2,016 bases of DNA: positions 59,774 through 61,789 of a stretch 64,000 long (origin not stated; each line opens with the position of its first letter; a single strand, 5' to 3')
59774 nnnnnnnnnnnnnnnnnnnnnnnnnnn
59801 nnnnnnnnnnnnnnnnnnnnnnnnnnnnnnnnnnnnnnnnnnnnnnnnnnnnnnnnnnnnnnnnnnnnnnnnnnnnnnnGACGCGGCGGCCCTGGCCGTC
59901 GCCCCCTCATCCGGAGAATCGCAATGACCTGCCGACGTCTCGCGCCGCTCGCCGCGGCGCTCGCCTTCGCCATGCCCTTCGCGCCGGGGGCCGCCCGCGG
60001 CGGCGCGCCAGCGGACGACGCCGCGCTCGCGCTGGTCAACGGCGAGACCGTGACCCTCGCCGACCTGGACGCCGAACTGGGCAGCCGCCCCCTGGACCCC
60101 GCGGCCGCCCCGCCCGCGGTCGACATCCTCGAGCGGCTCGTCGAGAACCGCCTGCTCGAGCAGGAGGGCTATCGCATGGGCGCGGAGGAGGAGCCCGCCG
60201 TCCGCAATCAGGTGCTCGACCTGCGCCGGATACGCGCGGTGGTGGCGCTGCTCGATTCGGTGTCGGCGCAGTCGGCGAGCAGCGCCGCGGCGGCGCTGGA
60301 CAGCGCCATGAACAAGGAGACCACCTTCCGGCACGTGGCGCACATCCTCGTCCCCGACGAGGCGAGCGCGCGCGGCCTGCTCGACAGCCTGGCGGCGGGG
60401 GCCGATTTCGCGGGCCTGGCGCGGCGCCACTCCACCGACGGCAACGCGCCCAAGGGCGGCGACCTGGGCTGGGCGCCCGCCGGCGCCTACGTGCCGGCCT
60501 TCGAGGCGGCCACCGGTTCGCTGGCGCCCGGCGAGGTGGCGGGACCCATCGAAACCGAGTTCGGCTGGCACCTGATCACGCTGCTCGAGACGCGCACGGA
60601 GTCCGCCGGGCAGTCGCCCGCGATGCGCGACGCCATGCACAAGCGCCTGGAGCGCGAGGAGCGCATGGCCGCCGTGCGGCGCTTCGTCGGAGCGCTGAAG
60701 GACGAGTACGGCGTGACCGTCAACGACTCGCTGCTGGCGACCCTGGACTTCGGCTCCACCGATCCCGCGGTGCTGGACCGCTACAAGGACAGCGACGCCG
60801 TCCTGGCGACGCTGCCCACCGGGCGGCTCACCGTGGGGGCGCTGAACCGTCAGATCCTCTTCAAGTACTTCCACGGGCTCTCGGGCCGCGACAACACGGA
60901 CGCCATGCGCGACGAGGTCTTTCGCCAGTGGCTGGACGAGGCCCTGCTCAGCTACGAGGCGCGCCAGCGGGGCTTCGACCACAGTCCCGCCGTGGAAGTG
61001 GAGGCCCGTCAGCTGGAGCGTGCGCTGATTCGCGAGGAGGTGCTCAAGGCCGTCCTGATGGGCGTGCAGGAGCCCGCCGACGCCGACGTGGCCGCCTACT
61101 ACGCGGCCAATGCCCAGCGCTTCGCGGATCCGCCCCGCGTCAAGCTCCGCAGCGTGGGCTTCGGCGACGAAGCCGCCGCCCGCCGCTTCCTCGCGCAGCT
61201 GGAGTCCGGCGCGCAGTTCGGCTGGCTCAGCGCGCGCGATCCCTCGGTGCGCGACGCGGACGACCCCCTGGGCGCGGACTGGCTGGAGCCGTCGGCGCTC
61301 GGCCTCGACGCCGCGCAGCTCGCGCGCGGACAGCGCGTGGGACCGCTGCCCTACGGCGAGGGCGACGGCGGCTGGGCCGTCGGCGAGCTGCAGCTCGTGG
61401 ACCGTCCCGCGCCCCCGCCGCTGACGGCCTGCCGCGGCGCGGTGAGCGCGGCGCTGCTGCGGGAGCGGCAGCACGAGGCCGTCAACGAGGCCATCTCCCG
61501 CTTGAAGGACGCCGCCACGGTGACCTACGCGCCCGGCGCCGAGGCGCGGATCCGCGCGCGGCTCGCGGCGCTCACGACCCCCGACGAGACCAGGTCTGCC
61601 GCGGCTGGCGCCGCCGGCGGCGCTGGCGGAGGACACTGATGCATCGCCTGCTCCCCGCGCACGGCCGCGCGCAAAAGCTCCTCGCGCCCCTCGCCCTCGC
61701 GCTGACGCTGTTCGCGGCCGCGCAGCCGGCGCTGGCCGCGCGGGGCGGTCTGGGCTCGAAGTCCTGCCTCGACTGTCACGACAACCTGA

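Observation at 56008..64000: Five-gene operon linking a discoidin-insert outer-membrane barrel, LpoB-like lipoproteins, a SurA-like PPIase and a >=32-haem cytochrome: candidate non-canonical porin-cytochrome electron conduit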

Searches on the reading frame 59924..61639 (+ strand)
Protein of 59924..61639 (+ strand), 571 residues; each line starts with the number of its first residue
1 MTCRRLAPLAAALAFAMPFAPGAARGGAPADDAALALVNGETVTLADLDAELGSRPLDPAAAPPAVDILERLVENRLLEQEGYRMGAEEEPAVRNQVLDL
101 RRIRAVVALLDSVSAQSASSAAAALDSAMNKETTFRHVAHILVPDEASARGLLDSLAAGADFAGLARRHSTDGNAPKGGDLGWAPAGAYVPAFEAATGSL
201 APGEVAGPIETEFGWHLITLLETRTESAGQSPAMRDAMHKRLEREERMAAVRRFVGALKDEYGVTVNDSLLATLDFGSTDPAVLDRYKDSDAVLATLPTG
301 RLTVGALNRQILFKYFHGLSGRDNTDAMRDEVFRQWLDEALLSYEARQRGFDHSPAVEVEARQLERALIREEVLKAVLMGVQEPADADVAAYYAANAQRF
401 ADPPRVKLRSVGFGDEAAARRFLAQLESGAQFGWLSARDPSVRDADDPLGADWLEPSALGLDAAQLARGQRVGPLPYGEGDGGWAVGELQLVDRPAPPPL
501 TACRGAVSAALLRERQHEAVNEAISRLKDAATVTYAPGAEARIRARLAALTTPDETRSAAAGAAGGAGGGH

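Call 5: search_protein_families(library=pfam, proteins=[window:59924-61636:+], max_evalue=0.1)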
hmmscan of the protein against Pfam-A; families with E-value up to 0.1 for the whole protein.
window:59924-61636:+ (571 aa): 3 families
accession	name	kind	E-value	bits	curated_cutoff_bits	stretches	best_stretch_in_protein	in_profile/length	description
PF13616.12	Rotamase_3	-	4.4e-17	63.1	22.5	1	146-222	37-114/116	PPIC-type PPIASE domain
PF00639.27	Rotamase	-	1.9e-16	61.3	21.7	1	148-220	21-95/97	PPIC-type PPIASE domain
PF13145.12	Rotamase_2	-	6.5e-16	59.7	27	2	135-222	22-107/121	PPIC-type PPIASE domain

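Call 6: search_protein_families(library=ncbifam, proteins=[window:59924-61636:+], max_evalue=0.1)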
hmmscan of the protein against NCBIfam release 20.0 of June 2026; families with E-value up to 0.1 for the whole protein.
window:59924-61636:+ (571 aa): 10 families
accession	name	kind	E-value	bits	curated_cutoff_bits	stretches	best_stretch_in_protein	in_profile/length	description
NF000809.0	PRK00059.1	equivalog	1.2e-22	80.8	303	1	131-269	192-333/336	peptidylprolyl isomerase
NF008054.0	PRK10788.1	equivalog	4.5e-16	58.7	493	2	141-249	276-384/626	peptidylprolyl isomerase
NF002827.0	PRK03002.1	equivalog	8e-16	57.9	343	1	138-250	139-249/285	peptidylprolyl isomerase PrsA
NF008038.0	PRK10770.1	equivalog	1e-15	57.5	394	1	160-242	319-406/431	peptidylprolyl isomerase SurA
TIGR02933.1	nifM_nitrog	equivalog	1.4e-15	57.9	168.2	2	159-227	156-224/256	nitrogen fixation protein NifM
NF011969.0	PRK15441.1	equivalog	2.9e-15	56.4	127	1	139-221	8-90/93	peptidylprolyl isomerase PpiC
NF002846.0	PRK03095.1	equivalog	2.2e-14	53.6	361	1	137-226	134-224/287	peptidylprolyl isomerase PrsA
NF002824.0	PRK02998.1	subfamily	6.1e-14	52.1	360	1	137-244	136-242/283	peptidylprolyl isomerase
NF003356.0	PRK04405.1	subfamily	1.7e-07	30.6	339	1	137-225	146-238/299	peptidylprolyl isomerase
TIGR02925.1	cis_trans_EpsD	equivalog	3.3e-06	26.9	108.9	1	289-403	24-136/232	EpsD family peptidyl-prolyl cis-trans isomerase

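Call 7: find_encoding_contigs(protein=window:59924-61639:+, flank=10000, max_places=6)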
Protein window:59924-61639:+ (571 aa): 13 contigs read that carry it; 6 places shown.
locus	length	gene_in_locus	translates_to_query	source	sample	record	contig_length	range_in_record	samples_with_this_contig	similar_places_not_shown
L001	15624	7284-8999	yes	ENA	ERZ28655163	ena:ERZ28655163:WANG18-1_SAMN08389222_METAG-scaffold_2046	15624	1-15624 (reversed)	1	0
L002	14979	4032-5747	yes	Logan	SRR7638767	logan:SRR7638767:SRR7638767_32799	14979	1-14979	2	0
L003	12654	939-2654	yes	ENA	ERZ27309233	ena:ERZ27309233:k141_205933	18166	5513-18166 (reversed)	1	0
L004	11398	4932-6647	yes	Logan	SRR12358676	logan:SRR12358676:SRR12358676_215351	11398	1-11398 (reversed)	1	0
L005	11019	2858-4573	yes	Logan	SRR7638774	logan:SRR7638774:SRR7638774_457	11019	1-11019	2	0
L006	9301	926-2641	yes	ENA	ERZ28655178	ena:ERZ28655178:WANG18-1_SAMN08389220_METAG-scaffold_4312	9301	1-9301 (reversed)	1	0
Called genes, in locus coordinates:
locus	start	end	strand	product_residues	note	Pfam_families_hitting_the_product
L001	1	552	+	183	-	?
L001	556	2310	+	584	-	PF03979:Sigma70_r1_1 (weak), PF00140:Sigma70_r1_2, PF04542:Sigma70_r2, PF04539:Sigma70_r3, PF04545:Sigma70_r4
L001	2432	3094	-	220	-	-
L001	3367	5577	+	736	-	-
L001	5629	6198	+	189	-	-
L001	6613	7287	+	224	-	-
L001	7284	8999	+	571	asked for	PF13145:Rotamase_2 (weak), PF13616:Rotamase_3, PF00639:Rotamase, PF13145:Rotamase_2 (weak)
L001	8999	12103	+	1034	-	-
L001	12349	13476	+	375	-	PF01436:NHL (faint)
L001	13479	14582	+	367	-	PF22113:Mtrc-MtrF_II-IV_dom (faint), PF09699:Paired_CXXCH_1 (faint), PF14537:Cytochrom_c3_2 (faint)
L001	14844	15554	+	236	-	PF02591:Zn_ribbon_9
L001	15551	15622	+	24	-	?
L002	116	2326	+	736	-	-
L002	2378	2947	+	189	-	-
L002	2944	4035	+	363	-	-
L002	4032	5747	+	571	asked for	PF13145:Rotamase_2 (weak), PF13616:Rotamase_3, PF00639:Rotamase, PF13145:Rotamase_2 (weak)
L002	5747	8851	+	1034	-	-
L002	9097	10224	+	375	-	PF01436:NHL (faint)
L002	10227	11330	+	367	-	PF22113:Mtrc-MtrF_II-IV_dom (faint), PF09699:Paired_CXXCH_1 (faint), PF14537:Cytochrom_c3_2 (faint)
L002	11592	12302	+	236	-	PF02591:Zn_ribbon_9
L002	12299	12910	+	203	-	PF00075:RNase_H, PF13456:RVT_3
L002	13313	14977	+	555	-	?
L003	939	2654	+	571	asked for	PF13145:Rotamase_2 (weak), PF13616:Rotamase_3, PF00639:Rotamase, PF13145:Rotamase_2 (weak)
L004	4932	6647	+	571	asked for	PF13145:Rotamase_2 (weak), PF13616:Rotamase_3, PF00639:Rotamase, PF13145:Rotamase_2 (weak)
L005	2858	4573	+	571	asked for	PF13145:Rotamase_2 (weak), PF13616:Rotamase_3, PF00639:Rotamase, PF13145:Rotamase_2 (weak)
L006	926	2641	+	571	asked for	PF13145:Rotamase_2 (weak), PF13616:Rotamase_3, PF00639:Rotamase, PF13145:Rotamase_2 (weak)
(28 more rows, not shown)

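Call 9: search_solved_structures(query=L002:10227-11327:+, max_evalue=0.01, show_alignments=2)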
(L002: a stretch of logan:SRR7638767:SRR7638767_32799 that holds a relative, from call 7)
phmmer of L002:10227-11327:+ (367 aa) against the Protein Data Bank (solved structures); distinct sequences matched with E-value up to 0.01: 1.
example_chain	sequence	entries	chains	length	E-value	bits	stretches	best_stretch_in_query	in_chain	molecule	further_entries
6ef8_A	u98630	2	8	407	3.2e-52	181.2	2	156-360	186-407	C-type cytochrome OmcS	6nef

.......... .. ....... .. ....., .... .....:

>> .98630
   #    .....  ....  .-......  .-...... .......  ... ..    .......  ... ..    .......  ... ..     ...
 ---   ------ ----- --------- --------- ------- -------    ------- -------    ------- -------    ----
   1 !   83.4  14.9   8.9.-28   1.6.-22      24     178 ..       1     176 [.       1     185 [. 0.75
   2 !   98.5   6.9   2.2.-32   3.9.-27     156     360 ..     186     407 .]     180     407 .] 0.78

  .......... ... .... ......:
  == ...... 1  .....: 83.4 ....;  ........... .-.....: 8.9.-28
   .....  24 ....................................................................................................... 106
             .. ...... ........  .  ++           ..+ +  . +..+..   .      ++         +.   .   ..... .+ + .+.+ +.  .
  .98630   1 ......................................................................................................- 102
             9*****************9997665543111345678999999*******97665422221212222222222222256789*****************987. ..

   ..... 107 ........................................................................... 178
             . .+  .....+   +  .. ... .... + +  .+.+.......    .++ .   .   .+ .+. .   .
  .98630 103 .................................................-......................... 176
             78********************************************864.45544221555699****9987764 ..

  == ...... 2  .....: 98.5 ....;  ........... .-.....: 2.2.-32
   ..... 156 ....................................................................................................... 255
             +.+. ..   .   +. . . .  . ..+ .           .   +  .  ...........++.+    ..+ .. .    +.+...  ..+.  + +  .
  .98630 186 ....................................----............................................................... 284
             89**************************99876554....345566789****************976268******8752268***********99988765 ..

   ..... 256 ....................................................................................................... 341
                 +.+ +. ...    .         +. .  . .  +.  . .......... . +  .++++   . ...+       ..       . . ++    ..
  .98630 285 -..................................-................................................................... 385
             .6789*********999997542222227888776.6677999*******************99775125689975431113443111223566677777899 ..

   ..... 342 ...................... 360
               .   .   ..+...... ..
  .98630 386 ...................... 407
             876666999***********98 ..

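Call 21: find_homologous_proteins(query=L002:10227-11327:+, max_evalue=0.001)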
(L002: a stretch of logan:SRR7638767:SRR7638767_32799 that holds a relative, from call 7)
Query L002:10227-11327:+ (367 aa): 4333 proteins with E <= 0.001 among 7499 candidates; the best 120 are listed.
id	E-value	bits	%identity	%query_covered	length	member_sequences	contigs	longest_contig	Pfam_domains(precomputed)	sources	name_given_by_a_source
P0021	6.3e-259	877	100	100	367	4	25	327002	PF09699.16,PF14537.12,PF22113.2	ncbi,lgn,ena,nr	ncbi:MAG: cytochrome c3 family protein [Candidatus Krumholzibacteriia bacterium]|nr:hypothetical pro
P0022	9.3e-236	800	90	95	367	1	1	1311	PF09699.16,PF14537.12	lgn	-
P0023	2.8e-214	730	83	100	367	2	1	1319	PF09699.16,PF14537.12,PF22113.2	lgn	-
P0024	2.3e-205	700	79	100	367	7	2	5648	PF09699.16,PF14537.12,PF22113.2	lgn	-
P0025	5.8e-197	673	77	100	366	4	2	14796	PF09699.16,PF14537.12,PF22113.2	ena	-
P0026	7.5e-195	666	75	99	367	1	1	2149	PF09699.16,PF14537.12,PF22113.2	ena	-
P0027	2.1e-189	648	75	99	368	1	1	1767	PF09699.16,PF22113.2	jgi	-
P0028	1.3e-186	639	73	100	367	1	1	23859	PF09699.16,PF14537.12,PF14522.12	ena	-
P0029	2.4e-181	621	73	100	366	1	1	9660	PF09699.16,PF14522.12,PF22113.2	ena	-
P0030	1.4e-180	619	71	100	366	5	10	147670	PF09699.16,PF14537.12,PF22113.2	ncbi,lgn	-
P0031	1.7e-180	618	73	98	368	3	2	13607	PF09699.16,PF14537.12,PF14522.12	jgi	jgi:predicted CXXCH cytochrome family protein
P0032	5.6e-179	613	74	93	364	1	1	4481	PF09699.16,PF14537.12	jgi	-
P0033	8.7e-179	613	71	100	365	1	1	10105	PF09699.16,PF14522.12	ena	-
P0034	1.1e-178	612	71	100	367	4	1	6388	PF09699.16,PF14537.12,PF14522.12,PF22113.2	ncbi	-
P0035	1.2e-178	612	71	99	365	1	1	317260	PF09699.16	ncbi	ncbi:MAG: cytochrome c3 family protein [Candidatus Krumholzibacteriia bacterium]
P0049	8.5e-174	596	70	100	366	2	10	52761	PF09699.16,PF14522.12,PF22113.2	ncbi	-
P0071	1.2e-168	579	68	98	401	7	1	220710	PF09699.16,PF14537.12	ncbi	-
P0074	3.9e-168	578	69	100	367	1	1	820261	PF09699.16,PF22113.2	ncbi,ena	-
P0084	2.0e-166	572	69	95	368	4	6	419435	PF09699.16,PF14537.12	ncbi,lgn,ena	-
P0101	3.7e-164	565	66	99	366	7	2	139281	PF09699.16,PF14537.12,PF22113.2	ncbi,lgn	-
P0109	1.5e-162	559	66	99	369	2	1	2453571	PF09699.16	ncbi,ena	-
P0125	1.6e-160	553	67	99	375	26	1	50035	PF09699.16,PF22113.2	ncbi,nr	ncbi:MAG: hypothetical protein IPI34_12330 [bacterium]|nr:hypothetical protein [bacterium]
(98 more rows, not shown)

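Call 57: list_cluster_members(proteins=[P0021, P0109, P0074, P0084, P0071, P0125, P0030, P0101, P0049, P0035])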
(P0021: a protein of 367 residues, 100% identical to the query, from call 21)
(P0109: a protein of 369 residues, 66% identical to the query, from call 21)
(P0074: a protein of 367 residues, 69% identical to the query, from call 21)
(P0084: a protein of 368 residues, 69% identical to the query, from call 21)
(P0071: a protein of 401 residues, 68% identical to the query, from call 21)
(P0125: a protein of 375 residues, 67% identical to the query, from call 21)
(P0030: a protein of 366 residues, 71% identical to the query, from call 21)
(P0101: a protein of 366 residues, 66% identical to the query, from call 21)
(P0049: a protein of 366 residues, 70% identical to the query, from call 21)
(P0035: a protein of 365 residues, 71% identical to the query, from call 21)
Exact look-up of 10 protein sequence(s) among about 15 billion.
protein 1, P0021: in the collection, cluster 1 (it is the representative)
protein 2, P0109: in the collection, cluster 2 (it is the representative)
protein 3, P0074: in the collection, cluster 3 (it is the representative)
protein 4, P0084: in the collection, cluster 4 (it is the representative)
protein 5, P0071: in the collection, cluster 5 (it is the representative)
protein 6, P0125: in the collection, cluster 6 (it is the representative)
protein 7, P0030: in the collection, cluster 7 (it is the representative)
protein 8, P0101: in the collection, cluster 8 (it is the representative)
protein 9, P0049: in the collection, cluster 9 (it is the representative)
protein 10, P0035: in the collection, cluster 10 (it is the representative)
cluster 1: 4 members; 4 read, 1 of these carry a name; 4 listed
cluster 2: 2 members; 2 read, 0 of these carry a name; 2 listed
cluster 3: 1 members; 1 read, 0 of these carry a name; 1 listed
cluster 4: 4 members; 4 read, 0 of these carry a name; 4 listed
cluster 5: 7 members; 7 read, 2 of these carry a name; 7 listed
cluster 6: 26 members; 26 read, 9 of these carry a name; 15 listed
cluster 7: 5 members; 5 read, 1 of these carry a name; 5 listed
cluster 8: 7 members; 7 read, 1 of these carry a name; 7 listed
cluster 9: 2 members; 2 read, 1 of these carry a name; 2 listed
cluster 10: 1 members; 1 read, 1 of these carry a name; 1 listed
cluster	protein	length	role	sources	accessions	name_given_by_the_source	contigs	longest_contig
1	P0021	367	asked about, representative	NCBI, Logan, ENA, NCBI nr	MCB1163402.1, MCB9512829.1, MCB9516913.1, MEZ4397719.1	MAG: cytochrome c3 family protein [Candidatus Krumholzibacteriia bacterium] | hypothetical protein [bacterium]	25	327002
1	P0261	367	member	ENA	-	-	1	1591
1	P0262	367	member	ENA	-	-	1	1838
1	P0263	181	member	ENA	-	-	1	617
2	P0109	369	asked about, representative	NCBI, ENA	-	-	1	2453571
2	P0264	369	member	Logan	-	-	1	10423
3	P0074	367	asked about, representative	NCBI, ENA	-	-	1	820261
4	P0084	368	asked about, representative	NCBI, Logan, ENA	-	-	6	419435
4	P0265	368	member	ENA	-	-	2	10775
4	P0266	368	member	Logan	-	-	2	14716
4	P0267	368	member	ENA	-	-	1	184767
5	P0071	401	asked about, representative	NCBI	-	-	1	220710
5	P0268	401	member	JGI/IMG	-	hypothetical protein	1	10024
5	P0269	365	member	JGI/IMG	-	hypothetical protein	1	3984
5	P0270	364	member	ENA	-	-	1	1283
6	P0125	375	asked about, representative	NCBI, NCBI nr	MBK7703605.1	MAG: hypothetical protein IPI34_12330 [bacterium] | hypothetical protein [bacterium]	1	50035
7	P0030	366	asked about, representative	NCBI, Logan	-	-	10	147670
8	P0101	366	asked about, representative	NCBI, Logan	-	-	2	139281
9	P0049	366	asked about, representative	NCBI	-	-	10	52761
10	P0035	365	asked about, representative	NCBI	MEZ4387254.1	MAG: cytochrome c3 family protein [Candidatus Krumholzibacteriia bacterium]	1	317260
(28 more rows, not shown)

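Call 63: search_solved_structures(query=window:59924-61636:+, max_evalue=0.01)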
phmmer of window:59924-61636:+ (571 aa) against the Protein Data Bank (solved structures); distinct sequences matched with E-value up to 0.01: 69 (the best 60 are shown).
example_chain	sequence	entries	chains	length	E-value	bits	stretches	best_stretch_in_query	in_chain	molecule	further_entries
8pz1_F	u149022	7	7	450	1.8e-26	96.4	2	148-242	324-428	Chaperone SurA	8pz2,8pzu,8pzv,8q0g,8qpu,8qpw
9hg5_F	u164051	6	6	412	3.6e-26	95.5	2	148-242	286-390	Chaperone SurA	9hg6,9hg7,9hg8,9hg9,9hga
1m5y_A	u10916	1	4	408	3.9e-26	95.4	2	147-242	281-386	Survival protein surA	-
8qpv_F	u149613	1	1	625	4.8e-26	95.1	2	148-242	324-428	Chaperone SurA,Outer membrane protein X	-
8qp5_P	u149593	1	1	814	1.2e-25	93.8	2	149-242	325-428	Chaperone SurA,Serine protease EspP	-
4wo7_A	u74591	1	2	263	7e-15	58.2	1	138-268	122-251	Foldase protein PrsA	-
6xd8_A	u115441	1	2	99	1.6e-14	57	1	138-222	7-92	Foldase protein PrsA 1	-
1jns_A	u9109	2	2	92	2.8e-14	56.3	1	139-221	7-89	PEPTIDYL-PROLYL CIS-TRANS ISOMERASE C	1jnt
1zk6_A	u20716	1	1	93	2.8e-14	56.2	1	138-220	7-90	Foldase protein prsA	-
4g2p_A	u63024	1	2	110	8.4e-14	54.7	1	146-224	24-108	Chaperone SurA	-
6vj6_A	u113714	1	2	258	1.9e-13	53.5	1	137-243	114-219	Peptidylprolyl isomerase (PrsA)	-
6vj4_A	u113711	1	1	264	2.7e-13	53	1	138-269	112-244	Peptidylprolyl isomerase PrsA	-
2pv3_A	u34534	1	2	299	9.4e-13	51.2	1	145-243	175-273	Chaperone surA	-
2m08_A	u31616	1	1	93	5.1e-12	48.8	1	138-218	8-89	PpiC-type peptidyl-prolyl cis-trans isomerase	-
2m1i_A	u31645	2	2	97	8.6e-11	44.7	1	138-220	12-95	Parvulin-like peptidyl-prolyl isomerase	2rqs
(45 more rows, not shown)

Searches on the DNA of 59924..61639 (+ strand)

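Call 70: search_rna_families(source=L002, start=1, end=12000, threshold=evalue, max_evalue=1)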
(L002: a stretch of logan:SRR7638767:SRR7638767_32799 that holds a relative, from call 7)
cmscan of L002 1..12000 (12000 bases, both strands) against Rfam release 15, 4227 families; matches with E-value up to 1: 2.
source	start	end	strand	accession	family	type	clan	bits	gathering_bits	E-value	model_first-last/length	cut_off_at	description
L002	11496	11568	+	RF00005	tRNA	Gene; tRNA;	CL00001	72.6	29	1.1e-14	1-71/71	no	tRNA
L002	11496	11569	-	RF04354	Plastid-ycf2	Cis-reg;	-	49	65.7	4.2e-08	1-75/75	no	Plastid-ycf2 5UTR RNA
